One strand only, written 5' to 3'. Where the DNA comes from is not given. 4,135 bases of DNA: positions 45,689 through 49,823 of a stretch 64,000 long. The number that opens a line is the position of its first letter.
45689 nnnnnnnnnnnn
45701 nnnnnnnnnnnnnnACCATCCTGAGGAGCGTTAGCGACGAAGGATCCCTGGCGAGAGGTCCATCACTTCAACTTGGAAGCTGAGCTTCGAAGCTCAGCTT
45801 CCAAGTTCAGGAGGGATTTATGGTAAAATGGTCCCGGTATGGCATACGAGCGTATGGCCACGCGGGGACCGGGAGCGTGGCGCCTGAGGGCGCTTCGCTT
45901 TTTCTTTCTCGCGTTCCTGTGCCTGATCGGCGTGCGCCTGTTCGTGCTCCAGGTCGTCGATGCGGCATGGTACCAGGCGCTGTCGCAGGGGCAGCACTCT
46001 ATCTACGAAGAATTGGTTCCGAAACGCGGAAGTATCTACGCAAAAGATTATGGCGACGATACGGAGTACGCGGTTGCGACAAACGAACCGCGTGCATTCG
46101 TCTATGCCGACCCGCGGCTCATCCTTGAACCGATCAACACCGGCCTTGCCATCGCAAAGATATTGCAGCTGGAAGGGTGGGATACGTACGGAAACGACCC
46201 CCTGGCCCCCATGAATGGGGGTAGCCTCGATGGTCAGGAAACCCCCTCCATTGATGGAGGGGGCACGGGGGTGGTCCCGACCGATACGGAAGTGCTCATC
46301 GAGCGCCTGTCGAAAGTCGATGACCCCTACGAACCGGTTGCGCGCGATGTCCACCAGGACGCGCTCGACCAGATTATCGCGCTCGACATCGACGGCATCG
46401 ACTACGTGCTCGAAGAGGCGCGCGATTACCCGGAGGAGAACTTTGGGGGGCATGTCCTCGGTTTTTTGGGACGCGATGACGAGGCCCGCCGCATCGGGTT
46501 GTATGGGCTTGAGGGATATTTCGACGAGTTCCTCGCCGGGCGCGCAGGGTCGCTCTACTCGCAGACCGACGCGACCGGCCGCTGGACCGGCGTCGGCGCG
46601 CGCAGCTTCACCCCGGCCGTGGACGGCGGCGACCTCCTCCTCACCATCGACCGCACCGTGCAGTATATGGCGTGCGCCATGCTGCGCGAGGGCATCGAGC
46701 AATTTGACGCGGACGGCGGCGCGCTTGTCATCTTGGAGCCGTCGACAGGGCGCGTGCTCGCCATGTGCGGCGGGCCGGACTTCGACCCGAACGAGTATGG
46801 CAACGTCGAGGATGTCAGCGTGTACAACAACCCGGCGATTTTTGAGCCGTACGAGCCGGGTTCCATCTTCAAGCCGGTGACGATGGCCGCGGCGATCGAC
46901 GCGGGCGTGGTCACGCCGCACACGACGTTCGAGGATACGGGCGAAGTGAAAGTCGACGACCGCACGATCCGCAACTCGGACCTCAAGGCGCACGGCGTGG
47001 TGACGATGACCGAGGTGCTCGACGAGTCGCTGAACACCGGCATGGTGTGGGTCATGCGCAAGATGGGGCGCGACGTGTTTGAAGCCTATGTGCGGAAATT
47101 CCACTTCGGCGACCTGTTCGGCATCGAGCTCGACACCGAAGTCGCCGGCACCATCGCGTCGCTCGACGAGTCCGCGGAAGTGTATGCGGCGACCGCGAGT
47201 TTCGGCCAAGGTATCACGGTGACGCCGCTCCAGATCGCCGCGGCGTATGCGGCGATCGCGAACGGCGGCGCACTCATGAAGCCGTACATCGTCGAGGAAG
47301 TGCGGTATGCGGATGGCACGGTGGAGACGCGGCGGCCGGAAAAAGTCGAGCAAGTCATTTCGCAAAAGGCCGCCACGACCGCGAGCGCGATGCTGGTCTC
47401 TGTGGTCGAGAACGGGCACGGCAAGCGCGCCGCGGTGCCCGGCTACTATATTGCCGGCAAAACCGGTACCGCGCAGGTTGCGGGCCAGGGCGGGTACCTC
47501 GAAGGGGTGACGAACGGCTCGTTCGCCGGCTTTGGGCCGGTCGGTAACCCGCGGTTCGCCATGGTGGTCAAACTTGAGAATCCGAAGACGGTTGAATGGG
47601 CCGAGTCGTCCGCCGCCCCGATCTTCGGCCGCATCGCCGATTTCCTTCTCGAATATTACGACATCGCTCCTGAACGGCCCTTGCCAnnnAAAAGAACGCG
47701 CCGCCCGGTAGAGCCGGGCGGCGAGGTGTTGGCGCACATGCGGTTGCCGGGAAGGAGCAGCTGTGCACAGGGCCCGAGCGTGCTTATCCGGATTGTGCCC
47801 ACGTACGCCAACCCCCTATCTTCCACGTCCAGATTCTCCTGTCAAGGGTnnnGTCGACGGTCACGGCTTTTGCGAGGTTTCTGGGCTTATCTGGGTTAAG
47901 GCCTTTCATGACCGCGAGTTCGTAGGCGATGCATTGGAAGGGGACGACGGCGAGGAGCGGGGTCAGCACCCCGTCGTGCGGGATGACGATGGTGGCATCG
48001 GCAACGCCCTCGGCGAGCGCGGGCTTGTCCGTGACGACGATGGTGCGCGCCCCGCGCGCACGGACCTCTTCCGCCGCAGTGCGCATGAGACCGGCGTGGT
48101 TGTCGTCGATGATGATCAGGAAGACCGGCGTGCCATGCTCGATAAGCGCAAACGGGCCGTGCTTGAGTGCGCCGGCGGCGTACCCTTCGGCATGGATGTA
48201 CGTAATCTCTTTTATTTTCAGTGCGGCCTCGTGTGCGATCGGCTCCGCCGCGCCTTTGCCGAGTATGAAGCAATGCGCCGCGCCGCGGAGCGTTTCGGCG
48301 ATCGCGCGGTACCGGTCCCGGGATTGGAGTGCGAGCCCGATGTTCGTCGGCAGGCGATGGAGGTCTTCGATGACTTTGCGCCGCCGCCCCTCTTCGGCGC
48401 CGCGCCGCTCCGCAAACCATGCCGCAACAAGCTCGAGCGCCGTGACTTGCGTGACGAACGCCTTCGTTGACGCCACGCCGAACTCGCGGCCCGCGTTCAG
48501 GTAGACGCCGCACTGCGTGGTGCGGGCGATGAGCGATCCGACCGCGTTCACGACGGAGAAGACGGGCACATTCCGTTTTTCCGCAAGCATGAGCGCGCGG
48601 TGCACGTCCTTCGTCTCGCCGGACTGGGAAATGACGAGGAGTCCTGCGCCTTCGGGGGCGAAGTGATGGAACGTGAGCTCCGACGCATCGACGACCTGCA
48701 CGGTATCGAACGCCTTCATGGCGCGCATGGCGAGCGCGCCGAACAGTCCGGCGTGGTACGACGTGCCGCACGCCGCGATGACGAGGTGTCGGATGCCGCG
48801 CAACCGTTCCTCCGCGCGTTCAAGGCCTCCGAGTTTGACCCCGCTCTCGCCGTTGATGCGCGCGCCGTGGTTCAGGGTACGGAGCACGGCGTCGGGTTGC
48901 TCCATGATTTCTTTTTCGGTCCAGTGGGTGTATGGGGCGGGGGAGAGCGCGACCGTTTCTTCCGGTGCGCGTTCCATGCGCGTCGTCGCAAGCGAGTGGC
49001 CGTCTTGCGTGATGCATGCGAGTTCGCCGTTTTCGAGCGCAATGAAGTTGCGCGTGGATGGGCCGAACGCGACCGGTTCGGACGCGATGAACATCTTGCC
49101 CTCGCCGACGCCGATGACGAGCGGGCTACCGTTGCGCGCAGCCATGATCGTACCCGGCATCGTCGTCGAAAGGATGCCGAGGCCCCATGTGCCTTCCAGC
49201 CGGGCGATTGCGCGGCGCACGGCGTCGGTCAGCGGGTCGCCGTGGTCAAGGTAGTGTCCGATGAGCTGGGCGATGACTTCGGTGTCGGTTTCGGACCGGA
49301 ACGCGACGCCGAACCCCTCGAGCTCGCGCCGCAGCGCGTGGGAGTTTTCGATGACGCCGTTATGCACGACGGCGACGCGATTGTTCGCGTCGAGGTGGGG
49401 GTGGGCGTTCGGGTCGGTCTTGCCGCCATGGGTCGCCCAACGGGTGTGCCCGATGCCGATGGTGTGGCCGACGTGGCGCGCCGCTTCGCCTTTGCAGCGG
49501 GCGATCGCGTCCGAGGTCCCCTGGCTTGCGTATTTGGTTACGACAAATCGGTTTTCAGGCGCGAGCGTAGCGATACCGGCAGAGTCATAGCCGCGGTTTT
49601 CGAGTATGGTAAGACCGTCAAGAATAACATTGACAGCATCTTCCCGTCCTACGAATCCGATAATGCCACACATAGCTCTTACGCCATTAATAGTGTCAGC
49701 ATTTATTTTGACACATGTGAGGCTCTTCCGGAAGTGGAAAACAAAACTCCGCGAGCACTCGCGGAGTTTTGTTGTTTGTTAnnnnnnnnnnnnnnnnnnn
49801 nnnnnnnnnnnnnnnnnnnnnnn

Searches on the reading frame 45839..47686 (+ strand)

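Call 50: search_protein_families(library=pfam, proteins=[window:45839-47686:+], max_evalue=0.001)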
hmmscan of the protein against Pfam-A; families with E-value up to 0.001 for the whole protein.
window:45839-47686:+ (616 aa): 2 families
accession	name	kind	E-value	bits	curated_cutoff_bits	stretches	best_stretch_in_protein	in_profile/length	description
PF00905.27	Transpeptidase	-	5.7e-77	259.3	22.1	1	294-600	1-298/299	Penicillin binding protein transpeptidase domain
PF03717.20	PBP_dimer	-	1.3e-09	39.2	24.4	1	60-249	3-175/180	Penicillin-binding Protein dimerisation domain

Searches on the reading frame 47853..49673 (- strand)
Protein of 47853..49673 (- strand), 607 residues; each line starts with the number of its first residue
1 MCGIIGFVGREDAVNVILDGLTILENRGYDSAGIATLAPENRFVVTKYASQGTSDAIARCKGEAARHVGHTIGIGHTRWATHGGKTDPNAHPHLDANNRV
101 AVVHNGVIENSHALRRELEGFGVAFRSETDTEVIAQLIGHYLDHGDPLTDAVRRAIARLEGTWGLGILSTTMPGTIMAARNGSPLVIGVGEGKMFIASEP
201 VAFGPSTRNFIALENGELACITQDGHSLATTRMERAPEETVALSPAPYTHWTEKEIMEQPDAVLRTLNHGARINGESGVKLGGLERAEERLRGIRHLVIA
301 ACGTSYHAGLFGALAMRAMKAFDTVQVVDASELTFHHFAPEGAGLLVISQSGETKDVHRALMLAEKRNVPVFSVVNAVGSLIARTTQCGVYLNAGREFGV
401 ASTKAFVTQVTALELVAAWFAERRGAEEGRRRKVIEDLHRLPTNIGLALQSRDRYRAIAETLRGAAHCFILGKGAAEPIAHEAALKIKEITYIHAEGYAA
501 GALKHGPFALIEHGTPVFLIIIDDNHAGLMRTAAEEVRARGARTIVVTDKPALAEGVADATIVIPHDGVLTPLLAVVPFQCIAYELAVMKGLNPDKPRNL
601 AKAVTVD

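Call 50: search_protein_families(library=pfam, proteins=[window:47853-49673:-], max_evalue=0.001)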
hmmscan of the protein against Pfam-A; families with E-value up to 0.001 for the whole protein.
window:47853-49673:- (607 aa): 3 families
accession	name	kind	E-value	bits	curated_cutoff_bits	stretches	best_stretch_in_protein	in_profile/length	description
PF01380.27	SIS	-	6.6e-43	146.1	25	2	291-417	2-129/131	SIS domain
PF13522.11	GATase_6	-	6.5e-20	71.9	27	1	68-199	8-130/130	Glutamine amidotransferase domain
PF13537.11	GATase_7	-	8e-14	52.1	25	1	86-203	9-121/123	Glutamine amidotransferase domain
